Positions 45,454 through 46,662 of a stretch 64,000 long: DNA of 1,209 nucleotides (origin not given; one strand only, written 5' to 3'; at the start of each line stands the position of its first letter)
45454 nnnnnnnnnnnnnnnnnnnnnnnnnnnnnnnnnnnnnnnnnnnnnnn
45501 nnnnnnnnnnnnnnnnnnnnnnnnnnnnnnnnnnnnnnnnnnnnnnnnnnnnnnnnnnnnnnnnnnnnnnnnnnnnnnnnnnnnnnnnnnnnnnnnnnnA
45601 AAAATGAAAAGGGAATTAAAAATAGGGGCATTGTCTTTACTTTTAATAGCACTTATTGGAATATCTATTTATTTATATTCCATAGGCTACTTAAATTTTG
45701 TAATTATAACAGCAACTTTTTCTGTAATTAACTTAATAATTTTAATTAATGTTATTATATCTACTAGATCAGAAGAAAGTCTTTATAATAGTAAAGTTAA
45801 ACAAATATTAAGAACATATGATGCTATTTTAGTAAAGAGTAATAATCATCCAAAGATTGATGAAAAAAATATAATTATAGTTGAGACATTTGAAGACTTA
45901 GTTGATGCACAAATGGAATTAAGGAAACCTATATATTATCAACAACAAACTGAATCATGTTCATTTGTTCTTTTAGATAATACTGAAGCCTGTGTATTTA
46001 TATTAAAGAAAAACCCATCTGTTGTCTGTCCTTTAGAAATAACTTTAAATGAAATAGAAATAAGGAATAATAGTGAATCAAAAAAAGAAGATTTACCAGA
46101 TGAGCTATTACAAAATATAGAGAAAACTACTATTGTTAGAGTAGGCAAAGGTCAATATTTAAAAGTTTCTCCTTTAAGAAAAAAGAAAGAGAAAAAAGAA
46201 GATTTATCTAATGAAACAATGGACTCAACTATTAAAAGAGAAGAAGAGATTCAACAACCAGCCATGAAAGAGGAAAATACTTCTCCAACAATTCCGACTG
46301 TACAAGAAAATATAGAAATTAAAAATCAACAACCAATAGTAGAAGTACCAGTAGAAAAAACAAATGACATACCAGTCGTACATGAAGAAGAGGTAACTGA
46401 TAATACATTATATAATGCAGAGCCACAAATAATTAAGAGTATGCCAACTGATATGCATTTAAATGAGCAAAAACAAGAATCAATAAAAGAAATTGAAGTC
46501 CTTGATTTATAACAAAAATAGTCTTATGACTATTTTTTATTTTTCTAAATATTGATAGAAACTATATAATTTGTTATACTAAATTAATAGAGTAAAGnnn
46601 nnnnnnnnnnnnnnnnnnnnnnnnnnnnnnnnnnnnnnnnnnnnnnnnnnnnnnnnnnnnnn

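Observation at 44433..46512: SipW-type signal peptidase fused to a large polytopic membrane domain and co-transcribed with an unknown 2-TM protein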

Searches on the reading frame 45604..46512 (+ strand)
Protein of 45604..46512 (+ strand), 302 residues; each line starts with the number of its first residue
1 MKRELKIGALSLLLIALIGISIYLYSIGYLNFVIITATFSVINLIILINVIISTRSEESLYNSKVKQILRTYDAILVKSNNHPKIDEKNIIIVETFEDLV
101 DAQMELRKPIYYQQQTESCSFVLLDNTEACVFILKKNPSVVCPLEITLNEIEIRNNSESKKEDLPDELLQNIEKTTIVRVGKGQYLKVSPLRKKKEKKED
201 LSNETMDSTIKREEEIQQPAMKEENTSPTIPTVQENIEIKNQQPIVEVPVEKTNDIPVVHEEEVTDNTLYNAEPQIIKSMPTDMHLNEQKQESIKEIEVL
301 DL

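Call 3: search_protein_families(library=pfam, proteins=[window:45604-46512:+], max_evalue=1)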
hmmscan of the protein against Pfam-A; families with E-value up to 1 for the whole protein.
window:45604-46512:+ (302 aa): 4 families
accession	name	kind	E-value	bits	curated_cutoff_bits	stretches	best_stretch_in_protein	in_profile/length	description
PF17231.7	DUF5305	-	7.2e-12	45.6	29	1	33-127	120-212/217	Family of unknown function (DUF5305)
PF02932.22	Neur_chan_memb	-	0.0036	18.1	28.1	1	27-230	58-179/233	Neurotransmitter-gated ion-channel transmembrane region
PF00662.26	Proton_antipo_N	-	0.027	14.8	24.5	1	9-30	20-41/51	NADH-Ubiquinone oxidoreductase (complex I), chain 5 N-terminus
PF16924.11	DpaA_N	-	0.057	14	29.2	1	134-182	49-96/116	Dipicolinate synthase subunit A N-terminal domain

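Call 4: search_protein_families(library=ncbifam, proteins=[window:45604-46512:+], max_evalue=1)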
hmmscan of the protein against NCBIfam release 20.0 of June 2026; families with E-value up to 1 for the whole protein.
window:45604-46512:+ (302 aa): 3 families
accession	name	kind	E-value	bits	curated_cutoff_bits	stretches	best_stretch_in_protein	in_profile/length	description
NF010177.0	PRK13656.1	subfamily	0.021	13.5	403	1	34-108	273-348/398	enoyl-[acyl-carrier-protein] reductase FabV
NF047693.1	LIC11113_fam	subfamily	0.023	14.6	270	1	112-224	20-114/240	LIC11113 family protein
NF041106.1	ArsC_rel_Se_1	subfamily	0.33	11.6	85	1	149-207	23-82/107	ArsC family (seleno)protein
